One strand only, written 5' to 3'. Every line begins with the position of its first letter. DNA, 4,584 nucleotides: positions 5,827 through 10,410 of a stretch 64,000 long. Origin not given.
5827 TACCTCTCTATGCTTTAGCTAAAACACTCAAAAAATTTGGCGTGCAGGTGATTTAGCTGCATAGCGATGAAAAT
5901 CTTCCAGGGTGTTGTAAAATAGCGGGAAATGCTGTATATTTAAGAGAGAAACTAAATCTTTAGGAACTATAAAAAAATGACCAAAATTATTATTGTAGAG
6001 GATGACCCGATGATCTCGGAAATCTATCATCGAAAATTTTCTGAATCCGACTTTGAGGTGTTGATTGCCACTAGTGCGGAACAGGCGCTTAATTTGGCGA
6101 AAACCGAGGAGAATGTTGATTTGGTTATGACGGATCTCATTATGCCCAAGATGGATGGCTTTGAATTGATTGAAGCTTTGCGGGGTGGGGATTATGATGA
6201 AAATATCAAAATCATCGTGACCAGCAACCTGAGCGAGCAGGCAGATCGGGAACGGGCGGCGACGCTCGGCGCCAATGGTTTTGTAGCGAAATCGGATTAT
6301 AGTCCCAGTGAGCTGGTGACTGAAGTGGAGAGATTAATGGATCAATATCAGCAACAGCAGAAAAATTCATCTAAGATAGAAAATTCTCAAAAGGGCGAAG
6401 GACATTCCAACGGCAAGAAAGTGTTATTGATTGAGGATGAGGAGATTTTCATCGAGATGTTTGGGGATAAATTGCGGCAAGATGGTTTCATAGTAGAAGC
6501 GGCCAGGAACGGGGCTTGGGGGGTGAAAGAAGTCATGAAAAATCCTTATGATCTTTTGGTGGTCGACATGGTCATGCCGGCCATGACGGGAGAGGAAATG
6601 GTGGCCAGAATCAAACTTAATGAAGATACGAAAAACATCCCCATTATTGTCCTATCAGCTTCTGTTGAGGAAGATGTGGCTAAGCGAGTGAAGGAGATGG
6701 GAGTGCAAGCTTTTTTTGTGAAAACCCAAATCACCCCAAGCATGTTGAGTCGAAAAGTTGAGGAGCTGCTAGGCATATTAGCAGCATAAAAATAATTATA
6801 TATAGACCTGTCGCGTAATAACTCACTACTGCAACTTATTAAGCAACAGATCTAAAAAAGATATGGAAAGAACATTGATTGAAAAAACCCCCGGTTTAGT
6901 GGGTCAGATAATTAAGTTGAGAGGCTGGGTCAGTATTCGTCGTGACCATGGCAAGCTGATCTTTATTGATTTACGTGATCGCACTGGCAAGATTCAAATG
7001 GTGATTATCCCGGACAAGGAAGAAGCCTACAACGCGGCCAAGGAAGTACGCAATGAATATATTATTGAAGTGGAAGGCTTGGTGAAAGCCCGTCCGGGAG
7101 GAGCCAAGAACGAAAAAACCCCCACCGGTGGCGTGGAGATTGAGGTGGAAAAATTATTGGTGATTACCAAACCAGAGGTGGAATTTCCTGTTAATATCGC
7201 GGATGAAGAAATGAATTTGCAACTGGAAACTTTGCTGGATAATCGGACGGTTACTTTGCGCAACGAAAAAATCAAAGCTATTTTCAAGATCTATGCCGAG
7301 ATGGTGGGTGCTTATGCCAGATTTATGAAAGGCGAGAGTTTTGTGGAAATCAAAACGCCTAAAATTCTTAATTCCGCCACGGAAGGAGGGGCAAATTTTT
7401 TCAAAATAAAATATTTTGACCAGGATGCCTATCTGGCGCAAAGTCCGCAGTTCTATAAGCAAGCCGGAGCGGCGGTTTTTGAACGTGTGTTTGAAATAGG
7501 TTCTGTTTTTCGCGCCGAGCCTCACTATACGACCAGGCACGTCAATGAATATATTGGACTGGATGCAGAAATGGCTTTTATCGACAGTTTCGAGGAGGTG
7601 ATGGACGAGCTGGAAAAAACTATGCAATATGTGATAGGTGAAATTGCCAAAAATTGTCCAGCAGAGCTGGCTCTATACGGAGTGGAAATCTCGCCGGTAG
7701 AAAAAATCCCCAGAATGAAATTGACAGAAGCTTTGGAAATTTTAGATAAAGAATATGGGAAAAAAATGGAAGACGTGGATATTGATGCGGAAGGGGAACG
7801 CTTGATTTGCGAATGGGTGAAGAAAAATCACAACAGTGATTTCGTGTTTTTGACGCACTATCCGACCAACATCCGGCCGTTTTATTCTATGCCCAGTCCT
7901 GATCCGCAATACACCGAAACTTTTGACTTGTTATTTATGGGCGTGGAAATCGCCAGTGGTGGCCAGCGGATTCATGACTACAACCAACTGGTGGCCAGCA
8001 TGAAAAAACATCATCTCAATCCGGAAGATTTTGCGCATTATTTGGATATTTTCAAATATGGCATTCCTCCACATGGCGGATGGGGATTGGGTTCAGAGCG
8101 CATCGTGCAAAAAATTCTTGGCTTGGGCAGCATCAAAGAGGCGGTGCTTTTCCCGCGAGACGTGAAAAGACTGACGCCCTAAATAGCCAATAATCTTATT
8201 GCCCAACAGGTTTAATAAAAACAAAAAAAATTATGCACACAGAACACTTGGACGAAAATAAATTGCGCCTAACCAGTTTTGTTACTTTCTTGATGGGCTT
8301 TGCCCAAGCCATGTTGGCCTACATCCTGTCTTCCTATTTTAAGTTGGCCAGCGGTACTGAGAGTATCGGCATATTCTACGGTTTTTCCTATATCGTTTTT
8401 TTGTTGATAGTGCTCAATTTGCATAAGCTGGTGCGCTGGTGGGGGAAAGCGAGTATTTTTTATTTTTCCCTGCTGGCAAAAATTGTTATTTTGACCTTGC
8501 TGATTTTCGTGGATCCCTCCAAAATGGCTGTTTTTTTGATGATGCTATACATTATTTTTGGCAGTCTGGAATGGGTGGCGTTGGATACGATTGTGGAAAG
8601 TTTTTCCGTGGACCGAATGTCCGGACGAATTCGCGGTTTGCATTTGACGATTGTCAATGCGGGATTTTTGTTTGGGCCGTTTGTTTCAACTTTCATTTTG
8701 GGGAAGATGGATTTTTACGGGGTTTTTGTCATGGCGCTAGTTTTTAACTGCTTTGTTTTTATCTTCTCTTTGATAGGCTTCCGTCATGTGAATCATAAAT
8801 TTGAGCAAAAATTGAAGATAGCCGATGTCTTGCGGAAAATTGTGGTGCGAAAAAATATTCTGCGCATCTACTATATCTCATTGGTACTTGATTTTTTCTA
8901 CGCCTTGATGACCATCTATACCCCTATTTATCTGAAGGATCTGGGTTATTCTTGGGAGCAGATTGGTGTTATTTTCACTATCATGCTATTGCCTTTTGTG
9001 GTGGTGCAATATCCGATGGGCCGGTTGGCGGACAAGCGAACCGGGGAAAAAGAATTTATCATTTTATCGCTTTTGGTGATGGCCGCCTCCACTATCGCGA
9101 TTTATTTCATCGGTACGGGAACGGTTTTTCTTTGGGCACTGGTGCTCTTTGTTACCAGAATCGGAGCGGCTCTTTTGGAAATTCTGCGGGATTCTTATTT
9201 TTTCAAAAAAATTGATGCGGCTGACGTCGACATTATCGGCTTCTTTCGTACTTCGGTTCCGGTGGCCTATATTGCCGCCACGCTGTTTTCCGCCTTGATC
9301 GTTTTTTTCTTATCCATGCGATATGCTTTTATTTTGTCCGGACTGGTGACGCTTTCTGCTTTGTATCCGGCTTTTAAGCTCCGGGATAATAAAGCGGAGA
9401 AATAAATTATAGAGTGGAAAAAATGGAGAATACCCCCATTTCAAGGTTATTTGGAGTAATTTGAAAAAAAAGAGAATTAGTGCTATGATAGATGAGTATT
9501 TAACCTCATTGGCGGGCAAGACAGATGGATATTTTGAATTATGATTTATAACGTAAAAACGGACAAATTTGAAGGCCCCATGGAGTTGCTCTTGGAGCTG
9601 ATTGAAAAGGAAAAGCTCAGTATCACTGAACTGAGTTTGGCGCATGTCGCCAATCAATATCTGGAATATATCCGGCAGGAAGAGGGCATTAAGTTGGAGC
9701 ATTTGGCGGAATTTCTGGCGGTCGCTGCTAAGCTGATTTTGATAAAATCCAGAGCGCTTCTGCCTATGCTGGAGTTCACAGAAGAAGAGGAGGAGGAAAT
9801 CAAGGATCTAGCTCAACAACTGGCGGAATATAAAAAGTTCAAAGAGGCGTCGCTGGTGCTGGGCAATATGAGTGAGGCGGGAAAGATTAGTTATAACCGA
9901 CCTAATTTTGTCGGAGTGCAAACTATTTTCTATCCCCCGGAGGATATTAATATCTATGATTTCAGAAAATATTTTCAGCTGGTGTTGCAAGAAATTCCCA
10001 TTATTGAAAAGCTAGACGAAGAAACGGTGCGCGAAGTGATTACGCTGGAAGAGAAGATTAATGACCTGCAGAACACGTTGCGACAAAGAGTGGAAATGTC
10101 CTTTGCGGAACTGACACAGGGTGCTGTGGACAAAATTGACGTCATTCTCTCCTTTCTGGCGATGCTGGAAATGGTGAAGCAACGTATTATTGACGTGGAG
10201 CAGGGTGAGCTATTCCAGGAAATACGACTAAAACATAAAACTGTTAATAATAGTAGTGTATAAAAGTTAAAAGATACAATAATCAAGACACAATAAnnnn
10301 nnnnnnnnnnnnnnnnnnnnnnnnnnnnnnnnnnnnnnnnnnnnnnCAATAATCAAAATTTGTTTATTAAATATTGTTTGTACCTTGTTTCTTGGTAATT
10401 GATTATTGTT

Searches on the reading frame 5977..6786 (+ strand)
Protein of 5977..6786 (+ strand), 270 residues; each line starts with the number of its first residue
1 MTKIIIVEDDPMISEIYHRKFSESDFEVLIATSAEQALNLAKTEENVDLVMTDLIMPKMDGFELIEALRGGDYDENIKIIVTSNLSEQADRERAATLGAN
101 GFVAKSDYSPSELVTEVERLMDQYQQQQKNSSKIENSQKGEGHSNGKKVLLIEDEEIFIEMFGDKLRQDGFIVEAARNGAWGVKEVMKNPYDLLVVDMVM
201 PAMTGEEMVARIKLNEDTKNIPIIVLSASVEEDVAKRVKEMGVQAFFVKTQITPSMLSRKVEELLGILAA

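Call 49: search_protein_families(library=pfam, proteins=[window:5977-6786:+], max_evalue=0.01)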
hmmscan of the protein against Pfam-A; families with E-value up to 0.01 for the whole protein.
window:5977-6786:+ (270 aa): 2 families
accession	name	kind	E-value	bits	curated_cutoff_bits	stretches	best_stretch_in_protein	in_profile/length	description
PF00072.30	Response_reg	-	6.6e-43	145.8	30.2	2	4-117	1-110/111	Response regulator receiver domain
PF23198.2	PDE8A_N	-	0.0019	18.6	29.6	0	22-101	31-110/147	PDE8A-like, N-terminal domain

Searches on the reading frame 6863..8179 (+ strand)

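Call 49: search_protein_families(library=pfam, proteins=[window:6863-8179:+], max_evalue=0.01)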
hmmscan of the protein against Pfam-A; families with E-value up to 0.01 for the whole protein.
window:6863-8179:+ (439 aa): 2 families
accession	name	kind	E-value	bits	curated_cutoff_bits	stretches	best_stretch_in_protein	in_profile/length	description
PF00152.25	tRNA-synt_2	-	4.5e-82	276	25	1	122-433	3-307/308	tRNA synthetases class II (D, K and N)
PF01336.31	tRNA_anti-codon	-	2.6e-17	62.9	27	1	18-100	2-74/75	OB-fold nucleic acid binding domain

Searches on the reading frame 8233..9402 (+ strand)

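Call 49: search_protein_families(library=pfam, proteins=[window:8233-9402:+], max_evalue=0.01)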
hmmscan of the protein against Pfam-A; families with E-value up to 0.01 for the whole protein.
window:8233-9402:+ (390 aa): 3 families
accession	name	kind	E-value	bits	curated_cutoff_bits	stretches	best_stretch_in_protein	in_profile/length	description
PF07690.21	MFS_1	-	3.6e-29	102.2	33.4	2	15-314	2-310/347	Major Facilitator Superfamily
PF12832.13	MFS_1_like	-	1.6e-05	24.5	25.2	1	216-377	5-173/373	MFS_1 like family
PF13347.12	MFS_2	-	0.00029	20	27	1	15-110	234-326/427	MFS/sugar transport protein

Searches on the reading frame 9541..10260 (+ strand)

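Call 50: search_protein_families(library=pfam, proteins=[window:9541-10260:+], max_evalue=0.01)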
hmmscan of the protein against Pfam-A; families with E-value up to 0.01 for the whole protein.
window:9541-10260:+ (240 aa): 2 families
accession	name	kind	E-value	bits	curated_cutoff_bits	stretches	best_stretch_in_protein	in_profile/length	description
PF02616.19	SMC_ScpA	-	5.6e-24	85.9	24.6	1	20-229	1-228/232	Segregation and condensation protein ScpA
PF01895.24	PhoU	-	0.009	16.8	23.5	1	155-208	19-71/89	PhoU domain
